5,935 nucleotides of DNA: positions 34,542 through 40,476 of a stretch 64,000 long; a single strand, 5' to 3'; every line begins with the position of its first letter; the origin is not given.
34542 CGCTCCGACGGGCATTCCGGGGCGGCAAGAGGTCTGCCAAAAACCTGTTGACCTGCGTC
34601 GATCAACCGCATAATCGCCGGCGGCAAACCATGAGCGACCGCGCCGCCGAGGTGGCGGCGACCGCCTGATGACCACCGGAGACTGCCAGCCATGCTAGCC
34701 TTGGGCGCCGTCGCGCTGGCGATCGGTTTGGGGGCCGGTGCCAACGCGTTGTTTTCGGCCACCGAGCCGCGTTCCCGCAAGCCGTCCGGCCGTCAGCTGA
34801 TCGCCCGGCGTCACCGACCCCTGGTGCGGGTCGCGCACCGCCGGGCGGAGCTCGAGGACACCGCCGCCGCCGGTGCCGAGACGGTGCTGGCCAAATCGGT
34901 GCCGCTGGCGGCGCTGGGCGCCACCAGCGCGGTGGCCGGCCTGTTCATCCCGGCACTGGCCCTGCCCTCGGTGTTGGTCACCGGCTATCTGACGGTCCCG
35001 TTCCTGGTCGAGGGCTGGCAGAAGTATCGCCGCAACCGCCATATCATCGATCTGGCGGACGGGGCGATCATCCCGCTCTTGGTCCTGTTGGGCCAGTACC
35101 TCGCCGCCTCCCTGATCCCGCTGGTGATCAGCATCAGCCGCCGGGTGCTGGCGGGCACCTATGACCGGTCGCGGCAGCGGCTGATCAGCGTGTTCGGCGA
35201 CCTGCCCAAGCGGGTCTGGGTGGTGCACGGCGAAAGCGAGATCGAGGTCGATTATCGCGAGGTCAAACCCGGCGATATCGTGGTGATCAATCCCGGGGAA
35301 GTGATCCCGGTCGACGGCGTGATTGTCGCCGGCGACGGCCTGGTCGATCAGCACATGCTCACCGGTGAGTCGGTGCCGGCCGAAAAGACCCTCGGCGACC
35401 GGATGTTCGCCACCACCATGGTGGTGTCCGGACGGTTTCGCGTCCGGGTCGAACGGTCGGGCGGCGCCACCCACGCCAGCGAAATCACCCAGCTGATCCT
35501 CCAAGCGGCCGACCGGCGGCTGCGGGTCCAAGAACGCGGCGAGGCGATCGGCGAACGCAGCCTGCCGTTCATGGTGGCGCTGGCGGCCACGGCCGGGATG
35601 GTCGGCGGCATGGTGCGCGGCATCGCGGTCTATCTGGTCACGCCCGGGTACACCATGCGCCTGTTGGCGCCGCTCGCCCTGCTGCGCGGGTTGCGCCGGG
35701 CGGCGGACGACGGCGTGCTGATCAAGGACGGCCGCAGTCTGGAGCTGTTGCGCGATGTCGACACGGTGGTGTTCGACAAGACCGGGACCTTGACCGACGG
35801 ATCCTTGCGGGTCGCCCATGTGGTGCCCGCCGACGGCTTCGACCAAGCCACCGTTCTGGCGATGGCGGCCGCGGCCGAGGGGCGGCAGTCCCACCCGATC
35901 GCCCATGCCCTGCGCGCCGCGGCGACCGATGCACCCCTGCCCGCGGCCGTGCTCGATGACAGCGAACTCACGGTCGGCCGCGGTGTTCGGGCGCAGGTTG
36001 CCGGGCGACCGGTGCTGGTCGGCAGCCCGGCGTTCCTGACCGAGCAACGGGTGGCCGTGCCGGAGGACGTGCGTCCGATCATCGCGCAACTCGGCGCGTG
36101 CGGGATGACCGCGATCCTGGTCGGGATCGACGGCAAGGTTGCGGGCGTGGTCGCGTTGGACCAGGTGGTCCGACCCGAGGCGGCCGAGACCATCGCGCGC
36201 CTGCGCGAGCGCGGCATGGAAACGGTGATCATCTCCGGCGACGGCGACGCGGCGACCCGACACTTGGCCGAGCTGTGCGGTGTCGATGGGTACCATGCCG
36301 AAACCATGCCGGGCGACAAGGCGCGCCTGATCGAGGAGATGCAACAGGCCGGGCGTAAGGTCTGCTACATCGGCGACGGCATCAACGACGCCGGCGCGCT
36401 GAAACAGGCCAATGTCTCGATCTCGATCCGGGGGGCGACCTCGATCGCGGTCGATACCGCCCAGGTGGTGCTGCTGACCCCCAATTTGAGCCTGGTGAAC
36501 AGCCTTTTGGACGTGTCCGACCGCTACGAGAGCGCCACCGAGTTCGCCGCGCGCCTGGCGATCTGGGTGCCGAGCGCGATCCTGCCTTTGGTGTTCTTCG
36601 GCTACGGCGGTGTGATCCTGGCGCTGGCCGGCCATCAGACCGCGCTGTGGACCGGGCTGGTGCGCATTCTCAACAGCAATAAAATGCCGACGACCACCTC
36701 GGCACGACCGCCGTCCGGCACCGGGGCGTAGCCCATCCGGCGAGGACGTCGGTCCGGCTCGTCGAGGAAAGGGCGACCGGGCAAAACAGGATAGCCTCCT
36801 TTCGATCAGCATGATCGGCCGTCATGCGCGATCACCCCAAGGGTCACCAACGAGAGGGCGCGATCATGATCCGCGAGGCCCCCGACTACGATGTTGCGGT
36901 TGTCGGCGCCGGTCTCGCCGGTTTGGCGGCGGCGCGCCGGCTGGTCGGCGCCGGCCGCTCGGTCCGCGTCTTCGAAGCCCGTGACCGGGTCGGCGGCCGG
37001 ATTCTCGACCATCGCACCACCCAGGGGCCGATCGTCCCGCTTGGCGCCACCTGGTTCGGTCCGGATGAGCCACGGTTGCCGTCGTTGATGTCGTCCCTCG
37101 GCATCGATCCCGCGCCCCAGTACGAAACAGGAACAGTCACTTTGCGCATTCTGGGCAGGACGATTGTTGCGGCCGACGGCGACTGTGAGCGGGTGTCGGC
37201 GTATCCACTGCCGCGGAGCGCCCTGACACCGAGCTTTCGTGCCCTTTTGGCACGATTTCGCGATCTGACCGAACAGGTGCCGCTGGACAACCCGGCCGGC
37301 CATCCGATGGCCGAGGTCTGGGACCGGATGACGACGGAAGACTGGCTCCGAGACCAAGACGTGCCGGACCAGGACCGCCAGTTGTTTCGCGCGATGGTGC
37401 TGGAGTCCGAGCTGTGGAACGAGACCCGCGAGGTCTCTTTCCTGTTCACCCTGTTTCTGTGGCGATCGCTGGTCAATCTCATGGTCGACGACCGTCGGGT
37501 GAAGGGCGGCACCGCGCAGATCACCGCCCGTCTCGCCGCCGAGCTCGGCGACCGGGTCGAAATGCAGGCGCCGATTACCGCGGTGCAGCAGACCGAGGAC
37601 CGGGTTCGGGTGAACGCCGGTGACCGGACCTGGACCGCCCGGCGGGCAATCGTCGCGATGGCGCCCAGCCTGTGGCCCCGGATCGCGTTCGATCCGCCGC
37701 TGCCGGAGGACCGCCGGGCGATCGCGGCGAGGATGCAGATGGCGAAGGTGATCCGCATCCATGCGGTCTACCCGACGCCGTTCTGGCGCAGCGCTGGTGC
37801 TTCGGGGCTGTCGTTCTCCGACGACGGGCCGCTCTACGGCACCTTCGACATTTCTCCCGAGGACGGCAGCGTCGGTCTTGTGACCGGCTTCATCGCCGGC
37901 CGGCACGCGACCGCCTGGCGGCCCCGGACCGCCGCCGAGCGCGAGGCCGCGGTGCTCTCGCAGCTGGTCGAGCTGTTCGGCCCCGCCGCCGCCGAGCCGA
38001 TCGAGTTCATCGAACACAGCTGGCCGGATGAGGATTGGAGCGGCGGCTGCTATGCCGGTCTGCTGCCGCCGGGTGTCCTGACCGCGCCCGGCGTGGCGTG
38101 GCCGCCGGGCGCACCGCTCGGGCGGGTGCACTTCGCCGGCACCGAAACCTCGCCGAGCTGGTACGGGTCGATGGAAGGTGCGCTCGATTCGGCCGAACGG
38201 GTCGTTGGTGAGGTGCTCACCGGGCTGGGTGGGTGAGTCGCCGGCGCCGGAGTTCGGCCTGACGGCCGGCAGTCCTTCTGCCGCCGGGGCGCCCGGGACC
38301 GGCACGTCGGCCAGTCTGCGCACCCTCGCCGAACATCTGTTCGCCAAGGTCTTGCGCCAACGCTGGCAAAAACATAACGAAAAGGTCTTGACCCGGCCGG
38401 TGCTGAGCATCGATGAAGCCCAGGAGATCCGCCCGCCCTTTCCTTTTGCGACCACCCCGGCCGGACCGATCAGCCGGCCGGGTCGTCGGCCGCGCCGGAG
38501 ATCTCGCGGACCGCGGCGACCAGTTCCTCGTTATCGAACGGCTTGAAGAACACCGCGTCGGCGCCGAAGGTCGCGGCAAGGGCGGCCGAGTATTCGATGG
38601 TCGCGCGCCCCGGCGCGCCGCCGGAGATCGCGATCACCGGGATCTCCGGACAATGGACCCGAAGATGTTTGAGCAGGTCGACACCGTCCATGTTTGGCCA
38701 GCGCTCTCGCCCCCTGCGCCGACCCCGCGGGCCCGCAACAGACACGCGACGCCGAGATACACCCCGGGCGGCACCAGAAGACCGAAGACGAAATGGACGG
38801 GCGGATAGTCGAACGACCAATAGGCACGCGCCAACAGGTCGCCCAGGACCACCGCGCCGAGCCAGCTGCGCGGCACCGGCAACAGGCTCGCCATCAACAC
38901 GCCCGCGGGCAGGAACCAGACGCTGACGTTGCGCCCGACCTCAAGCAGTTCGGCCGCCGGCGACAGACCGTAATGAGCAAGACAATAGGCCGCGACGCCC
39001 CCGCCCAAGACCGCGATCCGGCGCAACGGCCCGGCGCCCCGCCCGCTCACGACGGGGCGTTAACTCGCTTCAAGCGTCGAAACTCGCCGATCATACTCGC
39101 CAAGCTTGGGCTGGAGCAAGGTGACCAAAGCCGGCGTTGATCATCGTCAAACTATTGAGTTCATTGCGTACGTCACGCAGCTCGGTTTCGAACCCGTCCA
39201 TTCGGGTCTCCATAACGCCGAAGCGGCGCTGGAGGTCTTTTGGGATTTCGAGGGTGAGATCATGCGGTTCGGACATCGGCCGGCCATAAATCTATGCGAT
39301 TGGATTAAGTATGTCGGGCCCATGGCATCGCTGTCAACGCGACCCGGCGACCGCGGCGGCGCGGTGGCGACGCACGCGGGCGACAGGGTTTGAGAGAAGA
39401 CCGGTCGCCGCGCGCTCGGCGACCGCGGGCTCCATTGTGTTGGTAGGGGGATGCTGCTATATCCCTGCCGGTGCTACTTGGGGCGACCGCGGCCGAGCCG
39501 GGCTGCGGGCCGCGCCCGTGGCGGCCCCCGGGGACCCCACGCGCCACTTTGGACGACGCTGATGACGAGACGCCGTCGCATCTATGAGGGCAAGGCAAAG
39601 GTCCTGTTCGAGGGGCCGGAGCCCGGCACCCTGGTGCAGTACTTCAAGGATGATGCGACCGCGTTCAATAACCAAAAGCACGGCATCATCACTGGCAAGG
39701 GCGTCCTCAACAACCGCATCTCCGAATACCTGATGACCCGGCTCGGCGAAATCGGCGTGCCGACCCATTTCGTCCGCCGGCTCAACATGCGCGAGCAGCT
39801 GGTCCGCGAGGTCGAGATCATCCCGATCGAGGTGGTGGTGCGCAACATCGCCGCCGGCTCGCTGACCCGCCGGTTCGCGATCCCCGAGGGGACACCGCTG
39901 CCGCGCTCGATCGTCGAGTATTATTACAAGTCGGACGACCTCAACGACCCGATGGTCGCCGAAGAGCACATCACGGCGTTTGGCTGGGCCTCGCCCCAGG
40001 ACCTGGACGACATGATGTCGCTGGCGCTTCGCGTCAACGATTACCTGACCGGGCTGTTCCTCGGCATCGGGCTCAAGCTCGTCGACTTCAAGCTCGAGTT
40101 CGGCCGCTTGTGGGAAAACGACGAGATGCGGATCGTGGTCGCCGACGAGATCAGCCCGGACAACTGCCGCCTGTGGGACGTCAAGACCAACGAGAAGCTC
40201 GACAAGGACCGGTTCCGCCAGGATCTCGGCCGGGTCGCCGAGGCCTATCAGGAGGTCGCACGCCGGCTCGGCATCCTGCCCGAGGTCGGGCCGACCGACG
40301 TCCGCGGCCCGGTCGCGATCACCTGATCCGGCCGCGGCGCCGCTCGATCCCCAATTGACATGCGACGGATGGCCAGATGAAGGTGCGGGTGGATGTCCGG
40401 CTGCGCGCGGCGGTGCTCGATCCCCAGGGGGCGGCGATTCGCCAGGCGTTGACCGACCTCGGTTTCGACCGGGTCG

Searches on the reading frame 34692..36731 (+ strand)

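Call 19: search_protein_families(library=pfam, proteins=[window:34692-36731:+], max_evalue=0.001)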
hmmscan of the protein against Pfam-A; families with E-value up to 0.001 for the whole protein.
window:34692-36731:+ (679 aa): 4 families
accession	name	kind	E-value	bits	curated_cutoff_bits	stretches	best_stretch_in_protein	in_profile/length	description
PF00122.25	E1-E2_ATPase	-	1.1e-37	129.8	28.1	1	172-338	4-179/181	E1-E2 ATPase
PF00702.32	Hydrolase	-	1.5e-31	110.8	26.4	1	356-574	1-191/191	haloacid dehalogenase-like hydrolase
PF12710.13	HAD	-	4.1e-05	24.5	27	1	488-571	81-189/189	haloacid dehalogenase-like hydrolase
PF08282.18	Hydrolase_3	-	0.00048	20.4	20.9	0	546-596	195-245/255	haloacid dehalogenase-like hydrolase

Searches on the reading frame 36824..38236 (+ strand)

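Call 19: search_protein_families(library=pfam, proteins=[window:36824-38236:+], max_evalue=0.001)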
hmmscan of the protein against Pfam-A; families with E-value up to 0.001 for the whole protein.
window:36824-38236:+ (470 aa): 8 families
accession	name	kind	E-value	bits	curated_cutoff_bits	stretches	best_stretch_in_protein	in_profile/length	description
PF01593.30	Amino_oxidase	-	3.7e-61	208.2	19.8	1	31-465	1-443/443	Flavin containing amine oxidoreductase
PF13450.12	NAD_binding_8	-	1.3e-14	54.6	21.9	1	26-90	1-66/68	NAD(P)-binding Rossmann-like domain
PF01266.30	DAO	-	1e-08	35.6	27.9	1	23-57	1-35/353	FAD dependent oxidoreductase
PF03486.20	HI0933_like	-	7.3e-06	26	50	1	23-61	2-40/244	HI0933-like protein Rossmann domain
PF07992.20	Pyr_redox_2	-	5e-05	23.3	26.1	1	22-60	1-40/291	Pyridine nucleotide-disulphide oxidoreductase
PF00890.30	FAD_binding_2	-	8.3e-05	22.4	20.4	1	23-58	1-36/414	FAD binding domain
PF12831.13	FAD_oxidored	-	9.5e-05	22.3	27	1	23-59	1-37/416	FAD dependent oxidoreductase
PF00070.33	Pyr_redox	-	0.001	20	22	0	24-64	2-41/82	Pyridine nucleotide-disulphide oxidoreductase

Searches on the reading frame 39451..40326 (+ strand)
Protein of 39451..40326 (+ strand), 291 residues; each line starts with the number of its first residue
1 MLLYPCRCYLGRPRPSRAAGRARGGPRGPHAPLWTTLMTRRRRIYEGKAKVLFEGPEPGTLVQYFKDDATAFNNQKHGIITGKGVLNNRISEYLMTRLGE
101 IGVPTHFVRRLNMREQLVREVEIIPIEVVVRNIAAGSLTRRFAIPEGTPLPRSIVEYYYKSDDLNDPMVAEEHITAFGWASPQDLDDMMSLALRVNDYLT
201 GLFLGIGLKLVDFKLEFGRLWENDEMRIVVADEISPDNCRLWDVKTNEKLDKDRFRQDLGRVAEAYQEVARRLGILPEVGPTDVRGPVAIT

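Call 26: search_protein_families(library=pfam, proteins=[window:39451-40326:+], max_evalue=0.001)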
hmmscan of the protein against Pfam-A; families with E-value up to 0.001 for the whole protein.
window:39451-40326:+ (291 aa): 1 family
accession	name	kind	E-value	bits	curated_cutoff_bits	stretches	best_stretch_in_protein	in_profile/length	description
PF01259.24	SAICAR_synt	-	2.2e-79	266.9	20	1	44-272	2-232/233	SAICAR synthetase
